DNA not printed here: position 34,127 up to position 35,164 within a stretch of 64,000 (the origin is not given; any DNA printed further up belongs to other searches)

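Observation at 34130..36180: AT-rich 3-gene island (PD-(D/E)xK DUF3883-like nuclease – unknown – Vsr) without a methyltransferase: candidate undescribed defence/restriction-like module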

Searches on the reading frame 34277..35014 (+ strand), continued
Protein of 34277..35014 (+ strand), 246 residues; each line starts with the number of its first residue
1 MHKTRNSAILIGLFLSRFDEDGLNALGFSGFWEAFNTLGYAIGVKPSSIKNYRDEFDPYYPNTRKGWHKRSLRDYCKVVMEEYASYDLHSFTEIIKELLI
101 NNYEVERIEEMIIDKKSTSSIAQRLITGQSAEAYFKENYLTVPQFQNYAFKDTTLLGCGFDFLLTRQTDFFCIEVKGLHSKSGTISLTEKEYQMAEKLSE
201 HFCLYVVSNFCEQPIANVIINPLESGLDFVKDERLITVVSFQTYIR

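Call 76: find_encoding_contigs(protein=P0391, flank=5000, max_places=4)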
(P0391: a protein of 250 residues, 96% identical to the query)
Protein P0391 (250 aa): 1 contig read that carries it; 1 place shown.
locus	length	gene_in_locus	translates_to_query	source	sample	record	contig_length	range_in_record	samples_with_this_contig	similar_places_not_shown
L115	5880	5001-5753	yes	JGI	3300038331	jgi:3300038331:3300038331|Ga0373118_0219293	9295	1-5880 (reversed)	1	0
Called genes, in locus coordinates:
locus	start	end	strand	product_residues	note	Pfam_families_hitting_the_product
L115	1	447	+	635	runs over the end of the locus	PF13289:SIR2_2, PF01050:MannoseP_isomer (weak)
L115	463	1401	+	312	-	-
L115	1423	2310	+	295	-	PF18159:S_4TM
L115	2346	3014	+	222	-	-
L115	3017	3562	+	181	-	-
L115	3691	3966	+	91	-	-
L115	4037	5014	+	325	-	PF00145:DNA_methylase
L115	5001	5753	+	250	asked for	-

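Call 81: fold_search(model_id=the predicted structure, library=pdb)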
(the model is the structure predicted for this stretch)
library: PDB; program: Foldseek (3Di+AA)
matches with E <= 10: 277; with E <= 0.001: 0
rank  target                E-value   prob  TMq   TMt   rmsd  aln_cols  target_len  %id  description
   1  3ajv_B                5.1e-02  0.92  0.24  0.31   6.4       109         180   16  Splicing endonuclease from Aeropyrum pernix (released 2010-11-17)
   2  9qcc_M                5.7e-02  0.98  0.29  0.19   5.1       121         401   12  Activated XauSPARDA filament assembly with bound dsDNA substrate (released 2025-12-17)
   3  1gef_A                5.7e-02  0.97  0.25  0.46   6.6       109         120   15  Crystal structure of the archaeal holliday junction resolvase HJC (released 2001-03-21)
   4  3p1z_B                6.3e-02  0.89  0.23  0.29   9.1       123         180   13  Crystal structure of the Aperopyrum pernix RNA splicing endonuclease (released 2011-08-10)
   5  9qcc_Y                7.1e-02  0.97  0.26  0.18   5.0       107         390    8  Activated XauSPARDA filament assembly with bound dsDNA substrate (released 2025-12-17)
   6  3p1z_D                7.1e-02  0.66  0.23  0.28  11.8       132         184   15  Crystal structure of the Aperopyrum pernix RNA splicing endonuclease (released 2011-08-10)
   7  1gef_B                7.5e-02  0.92  0.25  0.45   6.9       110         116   14  Crystal structure of the archaeal holliday junction resolvase HJC (released 2001-03-21)
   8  3ajv_D                8.4e-02  0.89  0.24  0.32   6.4       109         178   16  Splicing endonuclease from Aeropyrum pernix (released 2010-11-17)
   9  2cv8_B                8.4e-02  0.80  0.24  0.30   7.3       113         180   10  Crystal structure of tRNA-intron endonuclease from Sulfolobus tokodaii (released 2005-12-01)
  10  2eo0_A                9.3e-02  0.96  0.26  0.44   4.3        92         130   11  Crystal Structure of Holliday Junction Resolvase ST1444 (released 2007-10-02)
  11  9vx6_X                9.9e-02  0.84  0.26  0.18   6.9       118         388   14  Helical structure of gRNA-tDNA SPARDA complex (released 2026-01-14)
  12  1gef_E                1.2e-01  0.95  0.22  0.42   4.1        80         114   14  Crystal structure of the archaeal holliday junction resolvase HJC (released 2001-03-21)
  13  9vx6_T                1.3e-01  0.93  0.29  0.19   6.4       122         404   11  Helical structure of gRNA-tDNA SPARDA complex (released 2026-01-14)
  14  8xa9_B                1.3e-01  0.18  0.18  0.20  16.0       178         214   11  Human MGME1 in complex with 5'-overhang DNA (released 2024-03-20)
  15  1gef_D                1.4e-01  0.82  0.24  0.45   6.8       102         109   15  Crystal structure of the archaeal holliday junction resolvase HJC (released 2001-03-21)
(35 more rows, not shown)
